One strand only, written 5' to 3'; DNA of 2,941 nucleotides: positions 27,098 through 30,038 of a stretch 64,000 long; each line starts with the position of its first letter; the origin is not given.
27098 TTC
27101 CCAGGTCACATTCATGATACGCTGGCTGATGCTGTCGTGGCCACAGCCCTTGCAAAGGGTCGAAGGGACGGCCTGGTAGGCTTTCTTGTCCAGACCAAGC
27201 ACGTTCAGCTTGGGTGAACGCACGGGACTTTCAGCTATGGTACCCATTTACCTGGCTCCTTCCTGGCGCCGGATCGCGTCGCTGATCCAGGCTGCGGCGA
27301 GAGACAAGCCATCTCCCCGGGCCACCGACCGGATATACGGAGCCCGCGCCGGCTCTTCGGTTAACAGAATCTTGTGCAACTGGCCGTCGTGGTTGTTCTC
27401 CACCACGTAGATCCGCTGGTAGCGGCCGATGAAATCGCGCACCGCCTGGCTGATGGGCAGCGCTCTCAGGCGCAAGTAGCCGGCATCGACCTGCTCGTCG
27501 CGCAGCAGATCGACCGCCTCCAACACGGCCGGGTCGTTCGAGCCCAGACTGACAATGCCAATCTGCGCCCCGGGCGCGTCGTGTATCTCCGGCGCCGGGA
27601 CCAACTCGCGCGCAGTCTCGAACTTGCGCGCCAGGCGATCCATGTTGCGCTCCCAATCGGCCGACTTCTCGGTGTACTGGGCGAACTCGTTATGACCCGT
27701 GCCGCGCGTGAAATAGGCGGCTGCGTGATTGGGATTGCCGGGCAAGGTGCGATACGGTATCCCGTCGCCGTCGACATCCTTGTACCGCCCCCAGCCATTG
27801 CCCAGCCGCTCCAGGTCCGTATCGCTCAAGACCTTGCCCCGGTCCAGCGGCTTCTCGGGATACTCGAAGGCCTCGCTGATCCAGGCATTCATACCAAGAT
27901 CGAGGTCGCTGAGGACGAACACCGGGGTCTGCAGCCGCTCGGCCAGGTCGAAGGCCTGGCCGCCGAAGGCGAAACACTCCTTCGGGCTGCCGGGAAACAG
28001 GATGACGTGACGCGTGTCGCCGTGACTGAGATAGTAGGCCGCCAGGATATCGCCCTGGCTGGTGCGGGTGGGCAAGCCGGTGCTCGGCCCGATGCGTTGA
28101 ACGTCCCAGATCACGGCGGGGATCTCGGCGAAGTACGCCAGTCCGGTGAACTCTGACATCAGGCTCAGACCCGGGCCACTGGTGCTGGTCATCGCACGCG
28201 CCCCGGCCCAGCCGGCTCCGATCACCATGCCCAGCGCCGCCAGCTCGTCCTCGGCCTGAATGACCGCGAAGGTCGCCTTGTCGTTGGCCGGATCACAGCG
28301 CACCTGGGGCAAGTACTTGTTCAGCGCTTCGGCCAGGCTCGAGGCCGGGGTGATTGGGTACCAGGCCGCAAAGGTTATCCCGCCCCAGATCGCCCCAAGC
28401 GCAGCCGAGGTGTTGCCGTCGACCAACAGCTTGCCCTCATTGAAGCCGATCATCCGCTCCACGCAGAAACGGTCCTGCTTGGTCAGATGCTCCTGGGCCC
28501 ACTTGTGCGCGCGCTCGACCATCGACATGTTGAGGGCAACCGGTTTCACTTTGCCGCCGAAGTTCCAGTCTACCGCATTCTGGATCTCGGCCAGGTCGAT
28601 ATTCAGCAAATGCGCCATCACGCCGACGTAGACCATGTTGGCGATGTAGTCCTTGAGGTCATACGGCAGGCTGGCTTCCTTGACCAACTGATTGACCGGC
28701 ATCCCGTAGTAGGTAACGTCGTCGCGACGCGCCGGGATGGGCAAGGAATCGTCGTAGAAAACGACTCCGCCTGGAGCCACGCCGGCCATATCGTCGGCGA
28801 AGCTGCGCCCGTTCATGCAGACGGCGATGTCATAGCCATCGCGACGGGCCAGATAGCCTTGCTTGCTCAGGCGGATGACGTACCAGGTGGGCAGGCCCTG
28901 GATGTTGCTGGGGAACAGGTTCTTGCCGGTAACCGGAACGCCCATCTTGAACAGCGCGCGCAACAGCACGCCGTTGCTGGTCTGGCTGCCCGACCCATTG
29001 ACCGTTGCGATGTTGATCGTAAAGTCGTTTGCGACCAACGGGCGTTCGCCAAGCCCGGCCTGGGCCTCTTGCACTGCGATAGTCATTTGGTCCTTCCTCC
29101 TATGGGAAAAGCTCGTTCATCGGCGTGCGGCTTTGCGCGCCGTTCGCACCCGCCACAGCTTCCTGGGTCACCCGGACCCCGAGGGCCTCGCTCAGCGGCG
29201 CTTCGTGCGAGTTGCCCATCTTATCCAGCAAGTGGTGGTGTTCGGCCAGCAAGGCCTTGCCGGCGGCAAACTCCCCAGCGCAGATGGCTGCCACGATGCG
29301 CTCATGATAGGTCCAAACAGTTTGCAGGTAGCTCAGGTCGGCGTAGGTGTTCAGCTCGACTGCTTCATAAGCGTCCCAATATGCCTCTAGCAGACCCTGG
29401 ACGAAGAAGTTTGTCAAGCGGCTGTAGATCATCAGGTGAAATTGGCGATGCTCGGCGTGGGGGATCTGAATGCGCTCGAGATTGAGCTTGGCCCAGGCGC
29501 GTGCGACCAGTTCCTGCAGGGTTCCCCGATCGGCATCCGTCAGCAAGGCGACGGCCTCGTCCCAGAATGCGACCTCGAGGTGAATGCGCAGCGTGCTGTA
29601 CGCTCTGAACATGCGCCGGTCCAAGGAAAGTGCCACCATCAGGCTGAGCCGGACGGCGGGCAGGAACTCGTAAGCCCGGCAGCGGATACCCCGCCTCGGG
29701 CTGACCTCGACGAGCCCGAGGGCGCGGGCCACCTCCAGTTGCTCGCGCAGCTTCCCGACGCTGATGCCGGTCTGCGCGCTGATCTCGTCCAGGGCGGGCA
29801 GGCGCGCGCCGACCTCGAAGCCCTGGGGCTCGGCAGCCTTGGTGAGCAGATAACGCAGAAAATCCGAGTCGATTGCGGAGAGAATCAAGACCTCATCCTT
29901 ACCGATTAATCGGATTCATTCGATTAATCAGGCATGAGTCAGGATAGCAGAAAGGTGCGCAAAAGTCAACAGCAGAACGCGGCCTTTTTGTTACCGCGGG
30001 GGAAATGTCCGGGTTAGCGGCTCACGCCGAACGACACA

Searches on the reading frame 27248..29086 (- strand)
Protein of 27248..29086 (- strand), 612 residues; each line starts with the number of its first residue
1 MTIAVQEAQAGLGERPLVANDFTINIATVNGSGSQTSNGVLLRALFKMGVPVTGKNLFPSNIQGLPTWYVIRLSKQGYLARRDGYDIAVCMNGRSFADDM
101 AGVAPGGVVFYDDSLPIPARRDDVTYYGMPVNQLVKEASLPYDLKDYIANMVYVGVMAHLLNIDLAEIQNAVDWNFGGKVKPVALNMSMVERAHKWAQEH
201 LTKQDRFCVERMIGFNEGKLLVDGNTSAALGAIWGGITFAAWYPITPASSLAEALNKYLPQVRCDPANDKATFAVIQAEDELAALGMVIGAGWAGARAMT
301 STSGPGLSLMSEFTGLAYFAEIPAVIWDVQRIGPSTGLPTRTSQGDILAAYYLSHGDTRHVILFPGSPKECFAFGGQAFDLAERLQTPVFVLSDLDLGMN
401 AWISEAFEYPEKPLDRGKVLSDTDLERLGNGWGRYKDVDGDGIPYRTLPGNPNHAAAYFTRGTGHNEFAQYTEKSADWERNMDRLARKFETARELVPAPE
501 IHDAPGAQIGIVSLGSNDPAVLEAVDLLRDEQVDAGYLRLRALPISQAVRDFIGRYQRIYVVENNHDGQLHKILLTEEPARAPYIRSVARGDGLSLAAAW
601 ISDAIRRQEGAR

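Call 11: search_protein_families(library=ncbifam, proteins=[window:27248-29086:-], max_evalue=1e-10)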
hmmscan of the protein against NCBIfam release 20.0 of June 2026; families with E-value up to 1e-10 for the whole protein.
window:27248-29086:- (612 aa): 9 families
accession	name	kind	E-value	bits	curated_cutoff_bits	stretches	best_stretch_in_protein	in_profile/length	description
TIGR03710.1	OAFO_sf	subfamily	4.8e-160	533.8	482.75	1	21-603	1-559/561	2-oxoacid:acceptor oxidoreductase subunit alpha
NF041170.1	Oxoac_fdxalpha_Archa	equivalog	9.9e-91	305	800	1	126-577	142-593/636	2-oxoacid:ferredoxin oxidoreductase subunit alpha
NF006412.0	PRK08659.1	equivalog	2e-73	247.8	411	1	219-607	5-375/378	2-oxoacid:acceptor oxidoreductase subunit alpha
NF007206.0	PRK09627.1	equivalog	9e-59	199.3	579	1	220-571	4-340/375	2-oxoglutarate synthase subunit alpha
NF005507.0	PRK07119.1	subfamily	1.9e-42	145.3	399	1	219-398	4-174/352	3-methyl-2-oxobutanoate dehydrogenase subunit VorB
NF006232.0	PRK08366.1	equivalog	4.1e-17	61.9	646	1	217-392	5-167/394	2-ketoisovalerate ferredoxin oxidoreductase subunit alpha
NF040682.1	PorA_Arch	equivalog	7.5e-14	51.4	550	1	222-346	6-122/387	pyruvate synthase subunit PorA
NF045764.1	PhenlGlyoxDHPadG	equivalog_domain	7.9e-14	50.9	700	1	220-313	3-89/398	NADH-dependent phenylglyoxylate dehydrogenase subunit alpha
NF007201.0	PRK09622.1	equivalog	5.2e-12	45.4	590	0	222-394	13-172/405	2-oxoacid:ferredoxin oxidoreductase subunit alpha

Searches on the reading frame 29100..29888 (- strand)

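Call 11: search_protein_families(library=ncbifam, proteins=[window:29100-29888:-], max_evalue=1e-10)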
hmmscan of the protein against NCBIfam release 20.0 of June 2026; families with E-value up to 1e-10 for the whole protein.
window:29100-29888:- (262 aa): 0 families

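Call 42: search_protein_families(library=pfam, proteins=[window:29100-29888:-], max_evalue=0.01)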
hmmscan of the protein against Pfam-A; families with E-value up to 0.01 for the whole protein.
window:29100-29888:- (262 aa): 2 families
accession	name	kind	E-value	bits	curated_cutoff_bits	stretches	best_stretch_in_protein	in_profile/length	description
PF07729.17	FCD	-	3.8e-12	47.1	24.3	1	100-217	5-122/125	FCD domain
PF00392.27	GntR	-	1.4e-06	28.3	27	1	24-69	18-63/64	Bacterial regulatory proteins, gntR family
